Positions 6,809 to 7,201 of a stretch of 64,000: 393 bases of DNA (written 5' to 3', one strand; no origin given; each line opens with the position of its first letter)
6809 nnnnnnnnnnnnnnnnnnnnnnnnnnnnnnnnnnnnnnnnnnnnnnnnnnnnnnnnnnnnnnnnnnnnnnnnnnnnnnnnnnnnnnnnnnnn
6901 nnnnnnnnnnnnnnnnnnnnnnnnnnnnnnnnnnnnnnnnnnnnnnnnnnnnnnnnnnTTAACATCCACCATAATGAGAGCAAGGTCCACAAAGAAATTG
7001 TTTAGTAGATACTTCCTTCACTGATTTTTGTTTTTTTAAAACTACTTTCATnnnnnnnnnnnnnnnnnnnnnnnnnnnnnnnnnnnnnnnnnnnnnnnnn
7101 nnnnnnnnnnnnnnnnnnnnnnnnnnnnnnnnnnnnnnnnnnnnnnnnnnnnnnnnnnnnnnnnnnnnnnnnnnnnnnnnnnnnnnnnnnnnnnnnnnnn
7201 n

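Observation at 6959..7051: Unannotated 30-codon ORF with a Lys-rich leader and a 3-Cys C-terminal core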

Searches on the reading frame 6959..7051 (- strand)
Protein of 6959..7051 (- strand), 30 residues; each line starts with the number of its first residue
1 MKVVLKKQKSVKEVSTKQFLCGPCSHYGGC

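Call 5: search_protein_families(library=ncbifam, proteins=[window:6959-7051:-], max_evalue=0.01)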
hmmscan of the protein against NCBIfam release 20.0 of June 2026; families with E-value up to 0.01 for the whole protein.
window:6959-7051:- (30 aa): 0 families

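Call 6: search_protein_families(library=pfam, proteins=[window:6959-7051:-], max_evalue=0.01)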
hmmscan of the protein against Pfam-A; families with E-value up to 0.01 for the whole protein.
window:6959-7051:- (30 aa): 0 families

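Call 54: search_protein_families(library=ncbifam, proteins=[window:6962-7051:-], max_evalue=10)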
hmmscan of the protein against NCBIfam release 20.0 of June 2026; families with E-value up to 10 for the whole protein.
seq(30 aa): 0 families
